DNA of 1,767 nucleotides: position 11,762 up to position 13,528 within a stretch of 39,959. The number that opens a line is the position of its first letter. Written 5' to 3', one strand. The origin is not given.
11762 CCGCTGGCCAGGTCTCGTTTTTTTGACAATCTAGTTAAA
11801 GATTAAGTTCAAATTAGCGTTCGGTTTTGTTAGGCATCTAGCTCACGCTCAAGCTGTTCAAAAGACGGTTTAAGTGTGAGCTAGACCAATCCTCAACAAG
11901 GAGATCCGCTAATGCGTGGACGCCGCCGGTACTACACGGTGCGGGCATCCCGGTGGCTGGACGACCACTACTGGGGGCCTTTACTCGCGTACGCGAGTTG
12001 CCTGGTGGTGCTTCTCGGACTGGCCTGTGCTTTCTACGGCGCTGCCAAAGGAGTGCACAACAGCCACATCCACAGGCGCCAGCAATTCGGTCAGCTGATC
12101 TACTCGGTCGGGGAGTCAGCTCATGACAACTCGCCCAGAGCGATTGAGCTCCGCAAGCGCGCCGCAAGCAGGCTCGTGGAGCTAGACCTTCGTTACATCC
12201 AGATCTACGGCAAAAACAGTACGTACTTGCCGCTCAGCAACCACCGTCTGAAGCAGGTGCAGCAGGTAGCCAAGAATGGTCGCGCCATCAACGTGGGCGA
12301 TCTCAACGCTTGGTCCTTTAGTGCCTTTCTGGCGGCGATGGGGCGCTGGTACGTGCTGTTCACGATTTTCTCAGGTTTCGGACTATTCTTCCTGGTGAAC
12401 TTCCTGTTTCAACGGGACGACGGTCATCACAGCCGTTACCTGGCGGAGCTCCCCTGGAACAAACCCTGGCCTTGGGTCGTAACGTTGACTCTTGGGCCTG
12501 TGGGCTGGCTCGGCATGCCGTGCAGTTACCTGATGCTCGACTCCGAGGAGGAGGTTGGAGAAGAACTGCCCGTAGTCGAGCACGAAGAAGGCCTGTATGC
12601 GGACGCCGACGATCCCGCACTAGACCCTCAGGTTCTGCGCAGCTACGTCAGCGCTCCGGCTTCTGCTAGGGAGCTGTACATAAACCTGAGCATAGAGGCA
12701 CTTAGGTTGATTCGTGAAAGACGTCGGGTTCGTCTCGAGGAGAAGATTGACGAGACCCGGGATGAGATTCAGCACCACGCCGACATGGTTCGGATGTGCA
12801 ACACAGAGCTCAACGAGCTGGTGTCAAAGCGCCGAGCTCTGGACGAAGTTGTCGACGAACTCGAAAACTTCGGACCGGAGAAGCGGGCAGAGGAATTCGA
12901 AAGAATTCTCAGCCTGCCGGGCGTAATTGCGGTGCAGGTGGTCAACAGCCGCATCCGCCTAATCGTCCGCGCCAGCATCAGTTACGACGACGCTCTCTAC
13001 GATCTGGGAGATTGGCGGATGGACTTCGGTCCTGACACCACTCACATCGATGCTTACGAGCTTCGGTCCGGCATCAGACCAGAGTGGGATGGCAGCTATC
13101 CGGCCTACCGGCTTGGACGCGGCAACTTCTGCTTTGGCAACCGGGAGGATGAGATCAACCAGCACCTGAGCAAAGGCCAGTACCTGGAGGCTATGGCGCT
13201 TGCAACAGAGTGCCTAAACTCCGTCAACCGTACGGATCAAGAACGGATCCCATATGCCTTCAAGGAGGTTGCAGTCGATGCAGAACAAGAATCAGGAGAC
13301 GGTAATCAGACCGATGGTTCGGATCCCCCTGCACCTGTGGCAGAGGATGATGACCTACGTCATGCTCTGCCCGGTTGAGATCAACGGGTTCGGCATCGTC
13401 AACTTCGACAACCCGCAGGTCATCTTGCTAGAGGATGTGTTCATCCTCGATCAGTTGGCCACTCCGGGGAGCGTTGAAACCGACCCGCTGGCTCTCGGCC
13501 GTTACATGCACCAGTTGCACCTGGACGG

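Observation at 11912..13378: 488-aa protein: N-terminal TM bundle, acidic linker, long coiled coil, C-terminal domain with a UBC-like secondary-structure order and a lone Cys407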

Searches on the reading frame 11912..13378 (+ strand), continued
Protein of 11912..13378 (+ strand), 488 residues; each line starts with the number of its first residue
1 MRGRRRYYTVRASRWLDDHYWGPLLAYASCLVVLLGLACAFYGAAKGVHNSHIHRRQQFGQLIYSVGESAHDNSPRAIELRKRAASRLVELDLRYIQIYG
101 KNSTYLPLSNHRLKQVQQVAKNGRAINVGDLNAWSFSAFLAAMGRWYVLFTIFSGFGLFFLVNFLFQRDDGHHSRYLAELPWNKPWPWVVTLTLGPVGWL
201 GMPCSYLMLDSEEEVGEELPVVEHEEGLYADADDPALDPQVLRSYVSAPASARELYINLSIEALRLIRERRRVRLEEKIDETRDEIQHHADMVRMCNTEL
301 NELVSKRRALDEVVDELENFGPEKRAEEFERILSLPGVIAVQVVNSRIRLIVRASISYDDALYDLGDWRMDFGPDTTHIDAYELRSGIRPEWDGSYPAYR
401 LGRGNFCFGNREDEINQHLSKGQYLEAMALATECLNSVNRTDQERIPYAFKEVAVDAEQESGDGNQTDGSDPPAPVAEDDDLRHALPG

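Call 70: find_related_loci(query=A1, collection=viral_contigs, flank=8000)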
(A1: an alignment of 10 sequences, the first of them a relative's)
Query A1 (488 aa) in viral_contigs; peptide patterns used: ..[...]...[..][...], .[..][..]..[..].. (x = any residue, [..] = any of these).
36 stretches matched a pattern, but none encodes a relative of the query by tblastn (E <= 1e-3).

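Call 80: find_related_loci(query=A1, collection=metagenome_contigs, flank=5000)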
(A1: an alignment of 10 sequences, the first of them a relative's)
Query A1 (488 aa) in metagenome_contigs; peptide patterns used: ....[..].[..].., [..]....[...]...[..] (x = any residue, [..] = any of these).
155 stretches matched a pattern; 6 encode a relative of the query (tblastn E <= 1e-3); 6 distinct loci.
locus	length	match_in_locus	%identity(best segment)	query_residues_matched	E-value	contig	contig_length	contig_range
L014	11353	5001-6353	37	4-453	6e-86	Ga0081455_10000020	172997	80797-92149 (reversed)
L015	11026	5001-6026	36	158-468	2e-61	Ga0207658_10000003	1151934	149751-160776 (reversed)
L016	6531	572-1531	33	181-486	4e-53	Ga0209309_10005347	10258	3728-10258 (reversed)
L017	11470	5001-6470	44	5-488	1e-60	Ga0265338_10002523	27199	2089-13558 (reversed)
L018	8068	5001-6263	30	90-458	1e-48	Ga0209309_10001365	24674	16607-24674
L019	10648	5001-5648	32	238-458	2e-26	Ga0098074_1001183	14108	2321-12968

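Call 82: list_cluster_members(proteins=[P0001, P0029, P0116, P0136, P0139, P0147, P0011, P0050, P0100, P0150])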
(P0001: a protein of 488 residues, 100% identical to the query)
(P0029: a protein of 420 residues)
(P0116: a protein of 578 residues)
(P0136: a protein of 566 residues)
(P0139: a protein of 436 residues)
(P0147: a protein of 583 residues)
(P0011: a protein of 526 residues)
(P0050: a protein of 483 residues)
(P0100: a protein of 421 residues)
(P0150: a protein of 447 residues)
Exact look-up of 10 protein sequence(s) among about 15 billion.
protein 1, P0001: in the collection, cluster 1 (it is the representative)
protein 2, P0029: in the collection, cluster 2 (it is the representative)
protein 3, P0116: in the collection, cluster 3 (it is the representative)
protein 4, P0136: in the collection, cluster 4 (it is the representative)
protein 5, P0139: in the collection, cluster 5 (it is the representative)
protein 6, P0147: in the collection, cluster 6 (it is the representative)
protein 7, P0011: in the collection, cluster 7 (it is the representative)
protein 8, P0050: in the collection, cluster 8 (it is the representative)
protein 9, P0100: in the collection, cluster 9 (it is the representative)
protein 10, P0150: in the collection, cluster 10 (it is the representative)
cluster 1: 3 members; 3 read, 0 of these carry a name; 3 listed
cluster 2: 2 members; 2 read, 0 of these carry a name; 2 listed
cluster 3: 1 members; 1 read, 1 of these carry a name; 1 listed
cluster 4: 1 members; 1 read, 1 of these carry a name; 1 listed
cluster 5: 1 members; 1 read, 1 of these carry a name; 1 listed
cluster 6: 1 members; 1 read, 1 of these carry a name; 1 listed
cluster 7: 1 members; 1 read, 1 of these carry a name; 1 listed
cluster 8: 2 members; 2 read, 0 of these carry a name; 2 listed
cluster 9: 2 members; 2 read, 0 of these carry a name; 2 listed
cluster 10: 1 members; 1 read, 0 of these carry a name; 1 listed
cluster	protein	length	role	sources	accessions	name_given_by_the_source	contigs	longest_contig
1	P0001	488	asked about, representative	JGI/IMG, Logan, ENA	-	-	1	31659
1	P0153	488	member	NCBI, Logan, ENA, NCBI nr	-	-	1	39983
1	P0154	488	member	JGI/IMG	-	-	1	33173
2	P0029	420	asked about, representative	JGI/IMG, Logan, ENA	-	-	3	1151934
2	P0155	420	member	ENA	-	-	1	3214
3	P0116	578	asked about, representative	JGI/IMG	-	hypothetical protein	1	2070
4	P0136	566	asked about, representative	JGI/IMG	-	FtsZ-binding cell division protein ZapB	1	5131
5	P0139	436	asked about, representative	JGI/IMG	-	hypothetical protein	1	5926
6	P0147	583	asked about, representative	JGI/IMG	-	hypothetical protein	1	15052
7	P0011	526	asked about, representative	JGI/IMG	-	hypothetical protein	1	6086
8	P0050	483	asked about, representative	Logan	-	-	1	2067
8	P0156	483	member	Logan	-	-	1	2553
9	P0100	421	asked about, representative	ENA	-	-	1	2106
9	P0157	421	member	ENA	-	-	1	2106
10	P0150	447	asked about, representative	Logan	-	-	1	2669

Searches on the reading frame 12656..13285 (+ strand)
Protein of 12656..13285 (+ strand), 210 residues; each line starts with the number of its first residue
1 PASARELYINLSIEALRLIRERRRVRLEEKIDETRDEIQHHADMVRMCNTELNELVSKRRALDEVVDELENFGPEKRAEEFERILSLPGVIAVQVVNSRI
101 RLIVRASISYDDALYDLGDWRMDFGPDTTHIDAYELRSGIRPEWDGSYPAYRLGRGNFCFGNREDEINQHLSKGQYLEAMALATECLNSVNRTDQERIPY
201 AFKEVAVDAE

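Call 67: search_dna_similar(query=window:12656-13285:+, collection=phages, mode=protein, max_evalue=0.01)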
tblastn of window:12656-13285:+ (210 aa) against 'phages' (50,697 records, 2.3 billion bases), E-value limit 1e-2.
No match.
